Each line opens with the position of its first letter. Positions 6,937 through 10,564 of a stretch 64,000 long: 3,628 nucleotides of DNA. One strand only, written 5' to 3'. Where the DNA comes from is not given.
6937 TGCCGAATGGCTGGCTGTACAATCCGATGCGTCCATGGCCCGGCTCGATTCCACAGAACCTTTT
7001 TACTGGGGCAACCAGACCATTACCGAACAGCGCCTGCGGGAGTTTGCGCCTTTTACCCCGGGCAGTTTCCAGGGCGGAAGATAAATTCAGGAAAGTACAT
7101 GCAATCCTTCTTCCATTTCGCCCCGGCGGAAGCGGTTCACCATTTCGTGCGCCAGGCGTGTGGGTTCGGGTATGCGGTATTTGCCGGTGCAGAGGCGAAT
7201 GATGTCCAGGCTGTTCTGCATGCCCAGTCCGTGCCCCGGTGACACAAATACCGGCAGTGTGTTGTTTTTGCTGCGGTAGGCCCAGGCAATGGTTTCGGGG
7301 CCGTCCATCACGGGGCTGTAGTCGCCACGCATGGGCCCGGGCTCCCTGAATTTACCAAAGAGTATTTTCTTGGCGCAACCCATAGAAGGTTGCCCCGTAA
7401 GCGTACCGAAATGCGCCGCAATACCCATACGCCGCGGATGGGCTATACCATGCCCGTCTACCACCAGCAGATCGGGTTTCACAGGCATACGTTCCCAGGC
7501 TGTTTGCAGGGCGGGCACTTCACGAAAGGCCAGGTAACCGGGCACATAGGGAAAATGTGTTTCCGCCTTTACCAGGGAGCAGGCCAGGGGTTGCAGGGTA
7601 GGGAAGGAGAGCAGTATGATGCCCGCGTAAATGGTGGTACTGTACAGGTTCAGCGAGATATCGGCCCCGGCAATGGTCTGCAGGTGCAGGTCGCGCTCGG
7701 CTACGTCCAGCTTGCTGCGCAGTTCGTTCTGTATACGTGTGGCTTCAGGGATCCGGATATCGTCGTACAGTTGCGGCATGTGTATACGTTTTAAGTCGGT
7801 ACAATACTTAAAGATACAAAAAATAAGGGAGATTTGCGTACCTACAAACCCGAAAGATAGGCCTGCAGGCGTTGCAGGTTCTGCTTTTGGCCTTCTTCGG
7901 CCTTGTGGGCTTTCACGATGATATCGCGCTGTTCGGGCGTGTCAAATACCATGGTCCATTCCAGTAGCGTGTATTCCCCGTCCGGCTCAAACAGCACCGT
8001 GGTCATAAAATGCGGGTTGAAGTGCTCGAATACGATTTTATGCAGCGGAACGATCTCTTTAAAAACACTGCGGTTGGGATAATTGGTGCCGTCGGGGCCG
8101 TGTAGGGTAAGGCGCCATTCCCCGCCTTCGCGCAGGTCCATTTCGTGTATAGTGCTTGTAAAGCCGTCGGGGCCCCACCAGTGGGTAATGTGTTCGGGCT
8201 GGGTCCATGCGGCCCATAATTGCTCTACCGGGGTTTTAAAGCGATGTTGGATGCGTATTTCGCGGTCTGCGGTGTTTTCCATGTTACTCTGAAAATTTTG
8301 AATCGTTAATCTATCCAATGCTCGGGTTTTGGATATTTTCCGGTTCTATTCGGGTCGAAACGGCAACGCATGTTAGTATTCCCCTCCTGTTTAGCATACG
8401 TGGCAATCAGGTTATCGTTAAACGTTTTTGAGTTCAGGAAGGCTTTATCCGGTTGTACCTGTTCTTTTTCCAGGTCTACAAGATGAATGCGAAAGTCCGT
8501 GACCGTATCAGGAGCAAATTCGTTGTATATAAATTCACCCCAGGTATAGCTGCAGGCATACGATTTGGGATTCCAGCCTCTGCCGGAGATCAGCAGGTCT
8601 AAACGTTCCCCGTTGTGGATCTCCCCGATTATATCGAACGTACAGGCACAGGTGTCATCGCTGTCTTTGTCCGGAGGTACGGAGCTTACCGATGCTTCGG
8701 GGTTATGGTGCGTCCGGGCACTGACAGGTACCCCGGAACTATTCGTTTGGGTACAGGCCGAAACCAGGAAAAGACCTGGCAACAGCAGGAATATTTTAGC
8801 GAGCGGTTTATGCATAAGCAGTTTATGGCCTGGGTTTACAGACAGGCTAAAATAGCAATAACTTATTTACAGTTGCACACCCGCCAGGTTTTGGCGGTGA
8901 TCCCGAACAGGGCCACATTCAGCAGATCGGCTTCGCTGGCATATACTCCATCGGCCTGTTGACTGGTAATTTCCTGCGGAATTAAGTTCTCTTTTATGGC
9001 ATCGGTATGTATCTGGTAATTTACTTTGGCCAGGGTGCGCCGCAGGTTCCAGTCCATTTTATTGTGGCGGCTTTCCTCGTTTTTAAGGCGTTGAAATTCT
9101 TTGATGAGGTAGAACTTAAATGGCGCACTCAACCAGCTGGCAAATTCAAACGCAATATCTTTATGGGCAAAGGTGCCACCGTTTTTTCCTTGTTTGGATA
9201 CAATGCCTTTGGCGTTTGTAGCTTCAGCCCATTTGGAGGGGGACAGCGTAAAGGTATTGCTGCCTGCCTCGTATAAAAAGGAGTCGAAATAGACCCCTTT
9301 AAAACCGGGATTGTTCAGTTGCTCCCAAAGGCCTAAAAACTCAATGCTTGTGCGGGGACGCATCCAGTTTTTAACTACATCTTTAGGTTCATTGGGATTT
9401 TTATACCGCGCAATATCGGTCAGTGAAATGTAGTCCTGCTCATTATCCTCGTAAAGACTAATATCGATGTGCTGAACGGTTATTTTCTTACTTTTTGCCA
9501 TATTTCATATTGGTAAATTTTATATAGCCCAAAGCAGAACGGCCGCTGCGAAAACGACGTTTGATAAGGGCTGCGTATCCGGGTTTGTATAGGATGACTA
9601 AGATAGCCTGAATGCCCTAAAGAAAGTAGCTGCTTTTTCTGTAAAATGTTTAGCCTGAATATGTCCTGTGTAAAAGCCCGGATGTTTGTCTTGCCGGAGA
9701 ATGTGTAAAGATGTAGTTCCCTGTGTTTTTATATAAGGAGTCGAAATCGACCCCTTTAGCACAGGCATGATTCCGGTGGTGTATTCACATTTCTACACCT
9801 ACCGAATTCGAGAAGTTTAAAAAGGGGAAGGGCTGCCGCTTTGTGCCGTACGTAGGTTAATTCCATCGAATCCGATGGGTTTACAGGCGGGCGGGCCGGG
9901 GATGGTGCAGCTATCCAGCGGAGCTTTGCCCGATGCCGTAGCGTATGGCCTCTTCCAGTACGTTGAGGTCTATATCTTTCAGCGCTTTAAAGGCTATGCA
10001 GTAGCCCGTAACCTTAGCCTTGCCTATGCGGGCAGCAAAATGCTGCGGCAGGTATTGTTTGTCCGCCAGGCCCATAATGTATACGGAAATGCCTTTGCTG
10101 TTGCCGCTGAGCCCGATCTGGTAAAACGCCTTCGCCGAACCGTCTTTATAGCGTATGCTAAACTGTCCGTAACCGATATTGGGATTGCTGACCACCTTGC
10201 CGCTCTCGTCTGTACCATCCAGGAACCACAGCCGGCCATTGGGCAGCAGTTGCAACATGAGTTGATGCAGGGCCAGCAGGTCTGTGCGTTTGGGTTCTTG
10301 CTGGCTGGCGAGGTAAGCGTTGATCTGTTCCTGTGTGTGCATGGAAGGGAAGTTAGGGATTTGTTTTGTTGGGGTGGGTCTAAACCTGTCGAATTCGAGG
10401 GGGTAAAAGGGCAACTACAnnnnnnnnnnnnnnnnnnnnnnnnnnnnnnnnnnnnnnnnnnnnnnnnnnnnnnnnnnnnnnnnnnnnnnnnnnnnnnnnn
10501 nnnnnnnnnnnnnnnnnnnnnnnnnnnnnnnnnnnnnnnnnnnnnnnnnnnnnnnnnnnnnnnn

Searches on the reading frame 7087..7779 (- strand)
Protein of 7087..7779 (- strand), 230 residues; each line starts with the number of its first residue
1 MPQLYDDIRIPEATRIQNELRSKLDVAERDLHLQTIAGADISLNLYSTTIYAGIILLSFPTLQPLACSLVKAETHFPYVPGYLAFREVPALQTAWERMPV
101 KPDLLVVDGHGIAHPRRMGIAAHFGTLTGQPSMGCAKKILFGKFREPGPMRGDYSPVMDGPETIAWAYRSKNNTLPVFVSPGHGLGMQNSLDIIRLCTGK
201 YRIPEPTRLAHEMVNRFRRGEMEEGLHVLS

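Call 66: search_protein_families(library=pfam, proteins=[window:7087-7779:-], max_evalue=0.001)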
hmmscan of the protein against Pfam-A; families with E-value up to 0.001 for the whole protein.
window:7087-7779:- (230 aa): 1 family
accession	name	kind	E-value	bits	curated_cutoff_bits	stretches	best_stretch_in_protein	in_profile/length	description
PF04493.20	Endonuclease_5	-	1.4e-65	221.1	23.4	1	19-211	2-197/198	Endonuclease V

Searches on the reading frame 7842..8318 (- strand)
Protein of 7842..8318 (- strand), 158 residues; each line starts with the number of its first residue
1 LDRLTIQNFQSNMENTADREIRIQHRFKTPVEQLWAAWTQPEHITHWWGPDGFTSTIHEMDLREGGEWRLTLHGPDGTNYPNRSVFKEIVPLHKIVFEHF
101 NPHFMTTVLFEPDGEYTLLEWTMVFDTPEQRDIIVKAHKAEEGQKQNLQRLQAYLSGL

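Call 66: search_protein_families(library=pfam, proteins=[window:7842-8318:-], max_evalue=0.001)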
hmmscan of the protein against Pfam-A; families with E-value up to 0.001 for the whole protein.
window:7842-8318:- (158 aa): 2 families
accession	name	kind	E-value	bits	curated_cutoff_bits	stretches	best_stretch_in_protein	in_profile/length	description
PF08327.17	AHSA1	-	7.6e-27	94.5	22.1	1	28-155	1-124/125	Activator of Hsp90 ATPase homolog 1-like protein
PF10604.15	Polyketide_cyc2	-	2.7e-07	31.4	27.4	1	23-155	6-141/142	Polyketide cyclase / dehydrase and lipid transport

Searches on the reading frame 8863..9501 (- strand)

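Call 3: search_protein_families(library=padloc, proteins=[window:8863-9501:-], max_evalue=0.01)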
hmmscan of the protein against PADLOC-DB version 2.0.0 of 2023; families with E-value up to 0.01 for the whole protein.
window:8863-9501:- (212 aa): 1 family
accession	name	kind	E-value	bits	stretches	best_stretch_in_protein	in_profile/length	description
PDLC04962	PDC-S22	-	5.2e-104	345.2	1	1-210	1-210/281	-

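Call 4: search_protein_families(library=pfam, proteins=[window:8863-9501:-], max_evalue=0.01)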
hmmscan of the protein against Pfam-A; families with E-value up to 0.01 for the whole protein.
window:8863-9501:- (212 aa): 1 family
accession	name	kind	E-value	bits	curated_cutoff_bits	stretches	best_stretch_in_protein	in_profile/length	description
PF04383.19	KilA-N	-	1.3e-19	70.5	23.8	1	20-141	13-106/107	KilA-N domain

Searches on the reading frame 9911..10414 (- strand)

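Call 3: search_protein_families(library=padloc, proteins=[window:9911-10414:-], max_evalue=0.01)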
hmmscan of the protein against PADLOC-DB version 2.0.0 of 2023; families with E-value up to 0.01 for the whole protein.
window:9911-10414:- (167 aa): 0 families

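Call 4: search_protein_families(library=pfam, proteins=[window:9911-10414:-], max_evalue=0.01)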
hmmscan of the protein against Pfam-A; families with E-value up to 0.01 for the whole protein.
window:9911-10414:- (167 aa): 1 family
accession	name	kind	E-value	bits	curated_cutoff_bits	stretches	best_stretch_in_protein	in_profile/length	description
PF08818.16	DUF1801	-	1.9e-06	28.6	27.2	1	42-159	1-83/85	Domain of unknown function (DU1801)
